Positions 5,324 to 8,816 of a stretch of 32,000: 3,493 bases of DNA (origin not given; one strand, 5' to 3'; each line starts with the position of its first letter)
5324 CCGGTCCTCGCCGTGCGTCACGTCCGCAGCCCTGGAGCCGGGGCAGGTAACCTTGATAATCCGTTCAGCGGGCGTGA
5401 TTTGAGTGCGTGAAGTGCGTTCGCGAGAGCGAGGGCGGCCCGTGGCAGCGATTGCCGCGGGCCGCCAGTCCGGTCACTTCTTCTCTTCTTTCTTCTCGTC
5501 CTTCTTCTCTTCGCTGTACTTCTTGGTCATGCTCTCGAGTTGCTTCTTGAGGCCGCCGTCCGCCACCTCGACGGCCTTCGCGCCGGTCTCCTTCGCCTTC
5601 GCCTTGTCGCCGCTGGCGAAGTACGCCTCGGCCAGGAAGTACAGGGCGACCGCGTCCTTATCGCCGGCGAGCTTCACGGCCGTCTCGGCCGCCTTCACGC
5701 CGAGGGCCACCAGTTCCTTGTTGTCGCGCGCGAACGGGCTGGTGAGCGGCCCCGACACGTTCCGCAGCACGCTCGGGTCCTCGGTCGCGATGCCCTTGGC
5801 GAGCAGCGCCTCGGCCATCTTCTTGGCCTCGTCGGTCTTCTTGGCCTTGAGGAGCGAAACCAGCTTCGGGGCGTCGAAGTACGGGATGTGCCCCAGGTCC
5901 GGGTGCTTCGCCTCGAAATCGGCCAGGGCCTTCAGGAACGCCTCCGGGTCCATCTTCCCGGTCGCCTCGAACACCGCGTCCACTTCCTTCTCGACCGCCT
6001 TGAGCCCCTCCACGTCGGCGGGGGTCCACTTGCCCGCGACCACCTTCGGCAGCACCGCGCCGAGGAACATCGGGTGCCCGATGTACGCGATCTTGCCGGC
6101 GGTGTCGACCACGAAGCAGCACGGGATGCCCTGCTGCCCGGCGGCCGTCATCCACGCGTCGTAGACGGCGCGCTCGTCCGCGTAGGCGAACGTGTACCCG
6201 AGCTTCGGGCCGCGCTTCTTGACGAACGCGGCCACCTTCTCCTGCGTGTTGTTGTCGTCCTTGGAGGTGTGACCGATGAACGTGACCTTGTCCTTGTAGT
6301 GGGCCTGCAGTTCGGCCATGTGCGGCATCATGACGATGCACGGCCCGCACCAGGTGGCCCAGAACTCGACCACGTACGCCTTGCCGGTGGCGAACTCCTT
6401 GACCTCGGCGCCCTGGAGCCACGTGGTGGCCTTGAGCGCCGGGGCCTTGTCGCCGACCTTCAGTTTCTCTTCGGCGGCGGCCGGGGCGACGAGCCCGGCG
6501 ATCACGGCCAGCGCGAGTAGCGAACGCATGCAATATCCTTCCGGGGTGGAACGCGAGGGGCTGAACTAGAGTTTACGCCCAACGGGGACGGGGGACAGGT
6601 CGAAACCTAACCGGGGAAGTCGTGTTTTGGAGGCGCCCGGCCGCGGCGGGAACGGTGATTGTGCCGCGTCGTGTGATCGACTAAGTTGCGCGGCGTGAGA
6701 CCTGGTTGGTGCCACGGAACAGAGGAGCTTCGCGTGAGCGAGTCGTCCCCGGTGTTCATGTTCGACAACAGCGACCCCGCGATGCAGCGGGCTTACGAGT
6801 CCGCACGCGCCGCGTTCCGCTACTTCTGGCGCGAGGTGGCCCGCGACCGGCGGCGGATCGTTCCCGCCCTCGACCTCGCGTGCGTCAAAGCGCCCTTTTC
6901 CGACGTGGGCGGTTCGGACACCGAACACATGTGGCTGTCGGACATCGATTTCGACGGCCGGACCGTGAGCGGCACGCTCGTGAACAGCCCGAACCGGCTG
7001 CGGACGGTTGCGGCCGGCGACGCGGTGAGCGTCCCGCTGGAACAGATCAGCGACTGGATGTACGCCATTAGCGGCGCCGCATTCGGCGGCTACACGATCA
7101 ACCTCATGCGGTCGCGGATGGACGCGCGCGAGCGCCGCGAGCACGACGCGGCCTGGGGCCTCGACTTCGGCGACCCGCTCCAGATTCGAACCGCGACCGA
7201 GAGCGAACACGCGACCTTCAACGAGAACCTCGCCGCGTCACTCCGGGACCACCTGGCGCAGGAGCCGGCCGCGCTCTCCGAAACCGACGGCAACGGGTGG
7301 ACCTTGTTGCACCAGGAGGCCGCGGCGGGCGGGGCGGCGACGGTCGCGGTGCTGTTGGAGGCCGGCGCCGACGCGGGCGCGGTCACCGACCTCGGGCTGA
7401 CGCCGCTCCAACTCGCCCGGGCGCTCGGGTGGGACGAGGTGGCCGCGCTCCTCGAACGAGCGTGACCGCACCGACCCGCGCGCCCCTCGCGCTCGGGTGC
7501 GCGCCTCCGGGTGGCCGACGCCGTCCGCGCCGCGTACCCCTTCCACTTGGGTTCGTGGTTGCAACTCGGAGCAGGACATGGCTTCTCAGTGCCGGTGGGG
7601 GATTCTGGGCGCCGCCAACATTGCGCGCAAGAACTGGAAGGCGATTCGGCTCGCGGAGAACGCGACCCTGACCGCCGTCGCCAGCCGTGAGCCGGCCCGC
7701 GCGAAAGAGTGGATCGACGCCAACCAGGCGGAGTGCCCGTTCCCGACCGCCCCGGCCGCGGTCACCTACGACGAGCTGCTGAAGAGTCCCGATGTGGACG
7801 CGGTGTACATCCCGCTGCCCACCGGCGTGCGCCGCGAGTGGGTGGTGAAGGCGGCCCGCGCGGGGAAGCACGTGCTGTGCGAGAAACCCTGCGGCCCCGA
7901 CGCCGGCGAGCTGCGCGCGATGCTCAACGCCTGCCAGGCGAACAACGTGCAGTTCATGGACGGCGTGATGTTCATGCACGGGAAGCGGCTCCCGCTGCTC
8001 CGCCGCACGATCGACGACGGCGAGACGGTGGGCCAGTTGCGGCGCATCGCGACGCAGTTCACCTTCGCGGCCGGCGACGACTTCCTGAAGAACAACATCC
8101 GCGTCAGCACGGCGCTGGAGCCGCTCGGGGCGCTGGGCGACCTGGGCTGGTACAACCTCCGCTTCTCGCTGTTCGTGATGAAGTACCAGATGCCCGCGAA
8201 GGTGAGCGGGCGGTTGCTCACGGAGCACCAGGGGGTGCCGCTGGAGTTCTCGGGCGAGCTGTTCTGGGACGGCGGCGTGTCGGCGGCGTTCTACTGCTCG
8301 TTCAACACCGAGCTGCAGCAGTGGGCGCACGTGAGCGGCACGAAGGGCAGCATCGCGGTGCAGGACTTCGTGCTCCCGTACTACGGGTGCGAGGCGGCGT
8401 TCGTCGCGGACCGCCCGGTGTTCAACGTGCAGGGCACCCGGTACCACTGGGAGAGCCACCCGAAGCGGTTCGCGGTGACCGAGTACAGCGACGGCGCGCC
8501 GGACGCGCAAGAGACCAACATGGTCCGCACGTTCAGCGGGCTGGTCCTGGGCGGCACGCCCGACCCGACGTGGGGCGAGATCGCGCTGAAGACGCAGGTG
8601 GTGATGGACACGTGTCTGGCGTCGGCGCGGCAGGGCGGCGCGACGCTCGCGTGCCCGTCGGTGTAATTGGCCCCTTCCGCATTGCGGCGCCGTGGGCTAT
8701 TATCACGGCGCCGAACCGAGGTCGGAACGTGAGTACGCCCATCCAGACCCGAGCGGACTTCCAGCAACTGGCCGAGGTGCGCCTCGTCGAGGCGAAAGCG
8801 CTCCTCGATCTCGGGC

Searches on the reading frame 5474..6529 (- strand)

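Call 45: search_protein_families(library=pfam, proteins=[window:5474-6529:-], max_evalue=0.001)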
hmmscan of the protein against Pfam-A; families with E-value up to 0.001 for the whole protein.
window:5474-6529:- (351 aa): 4 families
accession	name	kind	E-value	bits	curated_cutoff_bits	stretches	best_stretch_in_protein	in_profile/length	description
PF08534.16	Redoxin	-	3.4e-16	59.8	26.6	1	24-151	1-132/148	Redoxin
PF00578.27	AhpC-TSA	-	2.2e-12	47.4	26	1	25-150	1-124/124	AhpC/TSA family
PF00085.26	Thioredoxin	-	4.7e-10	39.8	23.5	1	49-87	18-56/103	Thioredoxin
PF13905.12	Thioredoxin_8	-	5.6e-06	27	27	1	49-147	1-94/94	Thioredoxin-like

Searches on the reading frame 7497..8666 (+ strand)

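Call 45: search_protein_families(library=pfam, proteins=[window:7497-8666:+], max_evalue=0.001)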
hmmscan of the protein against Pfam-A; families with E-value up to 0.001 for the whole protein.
window:7497-8666:+ (389 aa): 2 families
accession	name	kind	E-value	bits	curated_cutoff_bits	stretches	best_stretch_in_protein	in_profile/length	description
PF01408.29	GFO_IDH_MocA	-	3.6e-20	73.3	24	1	33-154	2-117/120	Oxidoreductase family, NAD-binding Rossmann fold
PF22725.1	GFO_IDH_MocA_C3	-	3.7e-11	43.5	27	1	168-286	4-123/124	GFO/IDH/MocA C-terminal domain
